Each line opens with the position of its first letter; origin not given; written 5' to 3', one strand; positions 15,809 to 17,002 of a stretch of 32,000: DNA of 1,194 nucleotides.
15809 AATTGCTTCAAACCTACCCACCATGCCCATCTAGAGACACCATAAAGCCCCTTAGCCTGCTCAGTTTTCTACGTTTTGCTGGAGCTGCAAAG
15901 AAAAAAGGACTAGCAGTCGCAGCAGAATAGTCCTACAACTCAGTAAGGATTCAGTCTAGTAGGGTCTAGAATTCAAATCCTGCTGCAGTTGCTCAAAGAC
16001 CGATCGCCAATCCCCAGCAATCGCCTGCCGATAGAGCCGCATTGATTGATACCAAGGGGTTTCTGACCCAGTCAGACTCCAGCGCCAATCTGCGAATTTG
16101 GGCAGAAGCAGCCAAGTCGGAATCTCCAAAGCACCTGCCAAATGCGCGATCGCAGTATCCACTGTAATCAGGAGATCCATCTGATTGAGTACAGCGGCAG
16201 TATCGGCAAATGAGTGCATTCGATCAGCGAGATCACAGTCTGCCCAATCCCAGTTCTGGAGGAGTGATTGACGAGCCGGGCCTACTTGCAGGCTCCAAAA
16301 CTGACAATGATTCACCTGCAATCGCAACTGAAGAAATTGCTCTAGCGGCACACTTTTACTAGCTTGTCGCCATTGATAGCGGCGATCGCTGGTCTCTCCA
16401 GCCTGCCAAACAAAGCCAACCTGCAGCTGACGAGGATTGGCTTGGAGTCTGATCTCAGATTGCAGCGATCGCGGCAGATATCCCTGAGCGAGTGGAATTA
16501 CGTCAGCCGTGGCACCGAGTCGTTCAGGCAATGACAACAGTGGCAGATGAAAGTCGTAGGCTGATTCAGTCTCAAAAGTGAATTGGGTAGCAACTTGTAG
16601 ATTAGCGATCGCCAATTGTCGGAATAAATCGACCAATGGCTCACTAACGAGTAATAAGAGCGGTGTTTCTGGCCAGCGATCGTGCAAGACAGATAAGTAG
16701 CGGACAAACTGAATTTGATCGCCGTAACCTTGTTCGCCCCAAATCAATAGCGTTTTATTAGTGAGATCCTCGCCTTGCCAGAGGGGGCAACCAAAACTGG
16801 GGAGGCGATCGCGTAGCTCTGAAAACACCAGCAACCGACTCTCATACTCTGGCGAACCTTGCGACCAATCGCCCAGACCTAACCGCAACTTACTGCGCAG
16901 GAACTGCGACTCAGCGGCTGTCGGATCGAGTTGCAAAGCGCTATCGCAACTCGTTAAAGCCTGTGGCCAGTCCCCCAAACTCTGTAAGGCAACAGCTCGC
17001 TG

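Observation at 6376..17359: Three TPR-glycosyltransferase fusions bracket the duplicated pilin genes: candidate dedicated protein (pilin) glycosylation system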

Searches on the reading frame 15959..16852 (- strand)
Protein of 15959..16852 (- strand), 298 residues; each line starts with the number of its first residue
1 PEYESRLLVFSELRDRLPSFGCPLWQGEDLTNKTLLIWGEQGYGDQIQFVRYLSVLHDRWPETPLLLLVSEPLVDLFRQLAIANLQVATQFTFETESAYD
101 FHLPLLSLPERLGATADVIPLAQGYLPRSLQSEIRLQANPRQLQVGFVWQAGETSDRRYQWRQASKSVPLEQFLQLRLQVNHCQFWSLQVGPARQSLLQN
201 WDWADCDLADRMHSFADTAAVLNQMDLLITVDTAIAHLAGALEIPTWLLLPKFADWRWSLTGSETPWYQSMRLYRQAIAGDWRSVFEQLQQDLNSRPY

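Call 24: find_homologous_proteins(query=window:15959-16852:-, max_evalue=0.00001)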
Query window:15959-16852:- (298 aa): 3347 proteins with E <= 0.00001 among 5166 candidates; the best 120 are listed.
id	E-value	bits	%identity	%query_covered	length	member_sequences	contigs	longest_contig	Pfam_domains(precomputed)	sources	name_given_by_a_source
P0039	8.7e-194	661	98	100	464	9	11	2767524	PF13431.13,PF13414.13,PF13428.13,PF14559.13,PF13371.13,PF00515.35,PF13424.13,PF13432.13,PF13429.13,PF13181.13,PF07719.24,PF13174.13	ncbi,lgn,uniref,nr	ncbi:tetratricopeptide repeat protein [Synechococcus elongatus]|uniref:tetratricopeptide repeat prot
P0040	1.1e-153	529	80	99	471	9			PF14559.13,PF13414.13,PF13371.13,PF00515.35,PF13424.13,PF13176.13,PF13432.13,PF13428.13,PF13181.13,PF07719.24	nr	nr:tetratricopeptide repeat-containing glycosyltransferase family protein [Synechococcus elongatus]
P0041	7.3e-140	484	74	99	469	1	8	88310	PF14559.13,PF13414.13,PF13371.13,PF00515.35,PF13424.13,PF13176.13,PF13432.13,PF13428.13,PF07719.24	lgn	-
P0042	8.3e-59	218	35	91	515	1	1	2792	PF25063.1,PF13431.13,PF23914.2,PF13414.13,PF13428.13,PF13374.13,PF14559.13,PF24575.2,PF00515.35,PF12895.14,PF13424.13,PF13432.13,PF13181.13,PF01075.24,PF07719.24,PF20308.5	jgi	jgi:Flp pilus assembly protein TadD/ADP-heptose:LPS heptosyltransferase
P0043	1.6e-52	197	41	98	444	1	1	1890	PF13431.13,PF23914.2,PF13414.13,PF13176.13,PF13428.13,PF13374.13,PF14559.13,PF13371.13,PF00515.35,PF12895.14,PF13424.13,PF13432.13,PF13181.13,PF07719.24,PF13174.13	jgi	jgi:tetratricopeptide (TPR) repeat protein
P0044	9.4e-51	191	42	99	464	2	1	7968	PF13431.13,PF13414.13,PF13176.13,PF13428.13,PF13374.13,PF14559.13,PF24575.2,PF13371.13,PF00515.35,PF13424.13,PF13432.13,PF13181.13,PF07719.24,PF13174.13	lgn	-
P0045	1.6e-50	190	41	93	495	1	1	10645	PF13431.13,PF23914.2,PF13414.13,PF13176.13,PF13428.13,PF13374.13,PF07721.21,PF14559.13,PF24575.2,PF13371.13,PF00515.35,PF12895.14,PF13424.13,PF13432.13,PF13181.13,PF07719.24,PF13174.13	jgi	jgi:tetratricopeptide (TPR) repeat protein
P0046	1.2e-49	187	41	95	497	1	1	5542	PF13431.13,PF23914.2,PF13414.13,PF13176.13,PF13428.13,PF13374.13,PF14559.13,PF24575.2,PF13371.13,PF00515.35,PF13424.13,PF21033.5,PF13432.13,PF13181.13,PF01075.24,PF07719.24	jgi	jgi:tetratricopeptide (TPR) repeat protein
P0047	2.0e-49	187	40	99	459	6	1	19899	PF14559.13,PF13431.13,PF13414.13,PF00515.35,PF13424.13,PF13432.13,PF13428.13,PF13181.13,PF01075.24,PF07719.24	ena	-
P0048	3.5e-49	186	40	95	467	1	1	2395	PF14559.13,PF00515.35,PF13176.13,PF13432.13,PF13428.13,PF13181.13,PF01075.24,PF07719.24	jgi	jgi:Tetratricopeptide repeat/Glycosyltransferase family 9 (heptosyltransferase)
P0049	3.7e-49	186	41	93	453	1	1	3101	PF13431.13,PF23914.2,PF13414.13,PF13176.13,PF13428.13,PF25064.2,PF13374.13,PF07721.21,PF14559.13,PF24575.2,PF13371.13,PF00515.35,PF12895.14,PF13424.13,PF21033.5,PF13432.13,PF13181.13,PF07719.24,PF13174.13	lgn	-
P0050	6.2e-49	185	41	95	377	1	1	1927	PF13431.13,PF13414.13,PF13176.13,PF13428.13,PF13374.13,PF07721.21,PF14559.13,PF00515.35,PF13424.13,PF13432.13,PF13181.13,PF01075.24,PF07719.24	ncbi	ncbi:MAG: tetratricopeptide repeat protein, partial [Rhodospirillales bacterium]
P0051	1.2e-48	184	35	90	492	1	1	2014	PF14559.13,PF13431.13,PF13414.13,PF00515.35,PF13424.13,PF13432.13,PF13428.13,PF13181.13,PF01075.24,PF07719.24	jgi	jgi:hypothetical protein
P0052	1.3e-48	184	39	98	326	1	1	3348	-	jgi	jgi:hypothetical protein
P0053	1.4e-48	184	39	99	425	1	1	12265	PF13431.13,PF23914.2,PF13414.13,PF13176.13,PF13428.13,PF13374.13,PF14559.13,PF24575.2,PF13371.13,PF00515.35,PF12895.14,PF13424.13,PF13432.13,PF13181.13,PF01075.24,PF07719.24,PF13174.13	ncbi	-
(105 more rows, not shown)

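Call 31: find_encoding_contigs(protein=P0041, flank=10000, max_places=3)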
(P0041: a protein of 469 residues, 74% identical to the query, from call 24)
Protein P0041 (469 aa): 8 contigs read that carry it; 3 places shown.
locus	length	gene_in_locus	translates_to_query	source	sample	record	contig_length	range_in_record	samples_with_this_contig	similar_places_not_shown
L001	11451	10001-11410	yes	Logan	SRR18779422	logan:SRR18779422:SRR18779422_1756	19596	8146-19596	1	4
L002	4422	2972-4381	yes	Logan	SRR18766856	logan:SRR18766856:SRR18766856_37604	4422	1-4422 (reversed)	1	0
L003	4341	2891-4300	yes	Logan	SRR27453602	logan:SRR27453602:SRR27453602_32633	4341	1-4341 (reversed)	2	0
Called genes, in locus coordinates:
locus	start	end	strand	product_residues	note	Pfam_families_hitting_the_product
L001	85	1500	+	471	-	PF03446:NAD_binding_2, PF00393:6PGD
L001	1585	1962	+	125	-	PF02152:FolB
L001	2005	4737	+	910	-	PF00690:Cation_ATPase_N, PF00122:E1-E2_ATPase, PF13246:Cation_ATPase, PF00702:Hydrolase, PF12710:HAD (weak), PF08282:Hydrolase_3 (weak), PF00689:Cation_ATPase_C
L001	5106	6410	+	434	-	PF02040:ArsB, PF03600:CitMHS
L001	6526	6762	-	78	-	PF00830:Ribosomal_L28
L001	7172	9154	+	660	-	PF12831:FAD_oxidored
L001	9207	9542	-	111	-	PF15731:MqsA_antitoxin, PF13560:HTH_31 (weak), PF01381:HTH_3, PF12844:HTH_19 (weak)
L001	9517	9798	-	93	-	PF04365:BrnT_toxin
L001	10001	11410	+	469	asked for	PF13424:TPR_12 (faint), PF13428:TPR_14 (faint), PF07719:TPR_2 (faint), PF13176:TPR_7 (faint), PF13371:TPR_9 (faint), PF13414:TPR_11 (faint), PF14559:TPR_19 (weak), PF00515:TPR_1 (weak), +1 more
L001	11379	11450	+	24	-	?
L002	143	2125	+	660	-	PF12831:FAD_oxidored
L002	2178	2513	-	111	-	PF15731:MqsA_antitoxin, PF13560:HTH_31 (weak), PF01381:HTH_3, PF12844:HTH_19 (weak)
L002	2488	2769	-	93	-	PF04365:BrnT_toxin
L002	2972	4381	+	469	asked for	PF13424:TPR_12 (faint), PF13428:TPR_14 (faint), PF07719:TPR_2 (faint), PF13176:TPR_7 (faint), PF13371:TPR_9 (faint), PF13414:TPR_11 (faint), PF14559:TPR_19 (weak), PF00515:TPR_1 (weak), +1 more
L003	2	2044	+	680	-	?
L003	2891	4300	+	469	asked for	PF13424:TPR_12 (faint), PF13428:TPR_14 (faint), PF07719:TPR_2 (faint), PF13176:TPR_7 (faint), PF13371:TPR_9 (faint), PF13414:TPR_11 (faint), PF14559:TPR_19 (weak), PF00515:TPR_1 (weak), +1 more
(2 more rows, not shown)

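Call 43: search_solved_structures(query=A2, max_evalue=10, show_alignments=3)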
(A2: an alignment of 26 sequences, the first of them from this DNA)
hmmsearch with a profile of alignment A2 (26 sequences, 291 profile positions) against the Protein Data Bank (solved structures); distinct sequences matched with E-value up to 10: 2.
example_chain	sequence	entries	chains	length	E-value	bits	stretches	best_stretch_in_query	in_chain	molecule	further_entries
2gt1_A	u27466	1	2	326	0.73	12.5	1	208-237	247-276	Lipopolysaccharide heptosyltransferase-1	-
6dfe_A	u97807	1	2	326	0.73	12.5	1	208-237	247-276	ADP-heptose--LPS heptosyltransferase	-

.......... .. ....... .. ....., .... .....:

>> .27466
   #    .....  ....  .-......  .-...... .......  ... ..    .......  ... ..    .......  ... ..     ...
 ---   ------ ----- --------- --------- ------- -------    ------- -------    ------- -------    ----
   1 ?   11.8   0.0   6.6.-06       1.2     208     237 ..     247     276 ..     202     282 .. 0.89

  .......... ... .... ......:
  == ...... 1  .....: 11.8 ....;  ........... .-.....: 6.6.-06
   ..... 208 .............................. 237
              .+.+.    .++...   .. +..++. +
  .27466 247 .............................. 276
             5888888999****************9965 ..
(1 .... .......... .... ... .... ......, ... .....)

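Call 48: predict_structure(alignment_id=A2)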
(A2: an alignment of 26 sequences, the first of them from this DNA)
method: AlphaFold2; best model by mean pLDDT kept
length: 296 residues; sequences in the alignment: 26
mean_pLDDT: 91.0   pTM: 0.91
mean pLDDT of the five models: 91.0, 90.6, 90.4, 89.5, 88.7
residues with pLDDT >= 90: 214; 70-90: 75; 50-70: 7; < 50: 0
segments of 3 or more residues with pLDDT < 50: none
pLDDT, mean of each block of 10 residues (from residue 1): 77 82 95 93 95 96 95 94 89 79 94 85 85 91 95 78 91 96 96 93 93 95 97 97 96 84 94 94 97 81
secondary structure, 60 per line:
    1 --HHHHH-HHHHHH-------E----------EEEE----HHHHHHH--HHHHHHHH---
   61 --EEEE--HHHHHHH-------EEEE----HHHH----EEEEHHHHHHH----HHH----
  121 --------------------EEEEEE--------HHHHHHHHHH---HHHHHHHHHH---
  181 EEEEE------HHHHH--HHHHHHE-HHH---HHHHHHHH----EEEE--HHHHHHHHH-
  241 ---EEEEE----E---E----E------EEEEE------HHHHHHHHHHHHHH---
elements in order: H3-7 H9-14 E33-36 H41-47 H50-57 E63-66 H69-75 E83-86 H91-94 E99-102 H103-109 E141-146 H155-164 H168-177 E181-185 H192-196 H199-204 H213-220 E225-228 H231-239 E244-248 E269-273 H280-293

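Call 50: find_encoding_contigs(protein=P0039, flank=10000, max_places=4)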
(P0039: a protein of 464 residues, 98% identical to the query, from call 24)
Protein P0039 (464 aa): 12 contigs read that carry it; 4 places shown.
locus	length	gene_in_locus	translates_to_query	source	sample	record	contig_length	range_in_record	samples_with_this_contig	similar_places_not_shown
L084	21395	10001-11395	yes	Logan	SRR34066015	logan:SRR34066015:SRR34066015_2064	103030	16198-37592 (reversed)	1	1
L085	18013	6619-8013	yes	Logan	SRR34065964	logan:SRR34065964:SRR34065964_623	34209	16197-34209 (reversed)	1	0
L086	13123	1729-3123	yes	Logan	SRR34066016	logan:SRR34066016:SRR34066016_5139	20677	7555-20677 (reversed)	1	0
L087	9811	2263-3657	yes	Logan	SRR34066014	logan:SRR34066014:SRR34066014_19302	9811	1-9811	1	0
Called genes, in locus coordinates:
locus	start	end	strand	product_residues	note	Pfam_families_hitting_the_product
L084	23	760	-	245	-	-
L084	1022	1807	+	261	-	-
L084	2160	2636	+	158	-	PF00293:NUDIX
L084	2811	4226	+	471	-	PF03446:NAD_binding_2, PF00393:6PGD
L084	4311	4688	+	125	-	PF02152:FolB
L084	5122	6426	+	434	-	PF02040:ArsB, PF03600:CitMHS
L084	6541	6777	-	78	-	PF00830:Ribosomal_L28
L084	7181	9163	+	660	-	PF12831:FAD_oxidored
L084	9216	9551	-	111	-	PF15731:MqsA_antitoxin, PF13560:HTH_31 (weak), PF01381:HTH_3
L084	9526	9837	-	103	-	PF04365:BrnT_toxin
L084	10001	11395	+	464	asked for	PF13424:TPR_12 (faint), PF13428:TPR_14 (faint), PF13429:TPR_15 (faint), PF13431:TPR_17 (faint), PF07719:TPR_2 (faint), PF13181:TPR_8 (faint), PF14559:TPR_19, PF00515:TPR_1 (weak), +4 more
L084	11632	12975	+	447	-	PF01135:PCMT (weak), PF01209:Ubie_methyltran, PF08003:Methyltransf_9 (weak), PF13489:Methyltransf_23, PF13847:Methyltransf_31, PF08241:Methyltransf_11, PF08242:Methyltransf_12, PF13649:Methyltransf_25, +1 more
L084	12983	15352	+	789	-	PF03016:Exostosin_GT47, PF00515:TPR_1 (faint), PF12895:ANAPC3 (faint), PF13176:TPR_7 (faint), PF13414:TPR_11 (faint), PF13431:TPR_17 (faint), PF14559:TPR_19 (weak)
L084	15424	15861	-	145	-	PF07963:N_methyl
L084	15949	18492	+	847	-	PF00535:Glycos_transf_2, PF10111:Glyco_tranf_2_2, PF20706:GT4-conflict, PF00534:Glycos_transf_1, PF13692:Glyco_trans_1_4 (weak)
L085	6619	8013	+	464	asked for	PF13424:TPR_12 (faint), PF13428:TPR_14 (faint), PF13429:TPR_15 (faint), PF13431:TPR_17 (faint), PF07719:TPR_2 (faint), PF13181:TPR_8 (faint), PF14559:TPR_19, PF00515:TPR_1 (weak), +4 more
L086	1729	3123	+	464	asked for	PF13424:TPR_12 (faint), PF13428:TPR_14 (faint), PF13429:TPR_15 (faint), PF13431:TPR_17 (faint), PF07719:TPR_2 (faint), PF13181:TPR_8 (faint), PF14559:TPR_19, PF00515:TPR_1 (weak), +4 more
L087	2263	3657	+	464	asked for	PF13424:TPR_12 (faint), PF13428:TPR_14 (faint), PF13429:TPR_15 (faint), PF13431:TPR_17 (faint), PF07719:TPR_2 (faint), PF13181:TPR_8 (faint), PF14559:TPR_19, PF00515:TPR_1 (weak), +4 more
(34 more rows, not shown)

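Call 52: fold_search(model_id=the predicted structure, library=pdb)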
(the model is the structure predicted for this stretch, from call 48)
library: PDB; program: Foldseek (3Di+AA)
matches with E <= 10: 1168; with E <= 0.001: 34
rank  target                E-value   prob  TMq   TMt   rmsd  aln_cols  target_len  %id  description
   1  1psw                  3.8e-08  1.00  0.56  0.51   7.9       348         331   14  Structure of E. coli ADP-heptose lps heptosyltransferase II (released 2003-07-08)
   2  3tov_A                6.2e-08  1.00  0.58  0.50   6.1       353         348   12  The crystal structure of the glycosyl transferase family 9 from Veillonella parvula DSM 2008 (released 2011-09-21)
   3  2h1h_A                1.1e-07  1.00  0.59  0.55   6.0       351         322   11  E. coli heptosyltransferase WaaC with ADP-2-deoxy-2-fluoro heptose (released 2007-05-22)
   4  2gt1_A                9.8e-07  1.00  0.52  0.48   7.6       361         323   12  E. coli heptosyltransferase WaaC. (released 2007-05-01)
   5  6dfe_B                1.3e-06  1.00  0.58  0.53   6.0       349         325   11  The structure of a ternary complex of E. coli WaaC (released 2018-09-05)
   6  2gt1_B                1.4e-06  1.00  0.55  0.54   5.9       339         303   12  E. coli heptosyltransferase WaaC. (released 2007-05-01)
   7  2h1h_B                2.0e-06  1.00  0.60  0.57   5.3       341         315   13  E. coli heptosyltransferase WaaC with ADP-2-deoxy-2-fluoro heptose (released 2007-05-22)
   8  3tov_B                3.3e-06  1.00  0.56  0.49  10.1       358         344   12  The crystal structure of the glycosyl transferase family 9 from Veillonella parvula DSM 2008 (released 2011-09-21)
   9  2h1f_A                4.2e-06  1.00  0.55  0.51   6.9       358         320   12  E. coli heptosyltransferase WaaC with ADP (released 2007-05-22)
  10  4rap_J                1.4e-05  1.00  0.57  0.45   5.1       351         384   13  Crystal structure of bacterial iron-containing dodecameric glycosyltransferase TibC from enterotoxigenic E.coli H10407 (released 2014-10-29)
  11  4rb4_A                1.9e-05  1.00  0.54  0.44   5.3       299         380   15  Crystal structure of dodecameric iron-containing heptosyltransferase TibC in complex with ADP-D-beta-D-heptose at 3.9  (released 2014-11-05)
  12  4rap_A                2.7e-05  1.00  0.55  0.44   5.5       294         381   14  Crystal structure of bacterial iron-containing dodecameric glycosyltransferase TibC from enterotoxigenic E.coli H10407 (released 2014-10-29)
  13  4rb4_C                4.6e-05  1.00  0.55  0.43   5.1       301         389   14  Crystal structure of dodecameric iron-containing heptosyltransferase TibC in complex with ADP-D-beta-D-heptose at 3.9  (released 2014-11-05)
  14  4rap_E                4.9e-05  1.00  0.55  0.43   5.6       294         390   14  Crystal structure of bacterial iron-containing dodecameric glycosyltransferase TibC from enterotoxigenic E.coli H10407 (released 2014-10-29)
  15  4rap_B                5.2e-05  1.00  0.53  0.42   6.1       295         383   14  Crystal structure of bacterial iron-containing dodecameric glycosyltransferase TibC from enterotoxigenic E.coli H10407 (released 2014-10-29)
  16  4rap_D                7.0e-05  1.00  0.54  0.43   5.7       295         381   14  Crystal structure of bacterial iron-containing dodecameric glycosyltransferase TibC from enterotoxigenic E.coli H10407 (released 2014-10-29)
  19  4rap_G                1.0e-04  1.00  0.54  0.42   5.7       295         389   14  Crystal structure of bacterial iron-containing dodecameric glycosyltransferase TibC from enterotoxigenic E.coli H10407 (released 2014-10-29)
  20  4rap_H                1.1e-04  1.00  0.55  0.44   4.7       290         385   14  Crystal structure of bacterial iron-containing dodecameric glycosyltransferase TibC from enterotoxigenic E.coli H10407 (released 2014-10-29)
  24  4rap_C                1.6e-04  1.00  0.54  0.42   5.7       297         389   14  Crystal structure of bacterial iron-containing dodecameric glycosyltransferase TibC from enterotoxigenic E.coli H10407 (released 2014-10-29)
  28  4rap_L                2.5e-04  1.00  0.55  0.45   5.4       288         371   14  Crystal structure of bacterial iron-containing dodecameric glycosyltransferase TibC from enterotoxigenic E.coli H10407 (released 2014-10-29)
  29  4rap_F                3.0e-04  1.00  0.54  0.43   4.9       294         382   14  Crystal structure of bacterial iron-containing dodecameric glycosyltransferase TibC from enterotoxigenic E.coli H10407 (released 2014-10-29)
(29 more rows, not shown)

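Call 72: search_protein_representatives(protein=window:15959-16852:-)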
Query: 298 residues. Proteins with E-value up to 0.001 (for the whole library): 36834; up to 1e-10: 29215; up to 1e-30: 11459. The best 150 are listed.
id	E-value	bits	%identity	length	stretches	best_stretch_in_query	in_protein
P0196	1.8e-224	759.9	39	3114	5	22-293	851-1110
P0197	6.8e-212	718.6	38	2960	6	21-293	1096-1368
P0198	2.4e-204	693.8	40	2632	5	19-292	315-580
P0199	7.8e-203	688.8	36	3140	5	10-296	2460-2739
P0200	1.9e-200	681.0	38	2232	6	11-293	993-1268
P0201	1.2e-199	678.4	39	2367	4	20-296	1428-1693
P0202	8.6e-198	672.3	37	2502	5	18-293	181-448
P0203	8.6e-191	649.3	37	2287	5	1-293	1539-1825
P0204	2.3e-170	582.2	37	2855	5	21-291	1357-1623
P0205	4.1e-166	568.2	34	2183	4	16-294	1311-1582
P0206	9.7e-165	563.7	38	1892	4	15-293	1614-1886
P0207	1.8e-164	562.9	37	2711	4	19-290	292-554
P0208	4.2e-164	561.7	40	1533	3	1-292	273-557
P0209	2.4e-160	549.3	42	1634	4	2-293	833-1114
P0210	3.6e-160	548.7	35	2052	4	23-293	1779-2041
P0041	2.3e-140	483.7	74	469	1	2-295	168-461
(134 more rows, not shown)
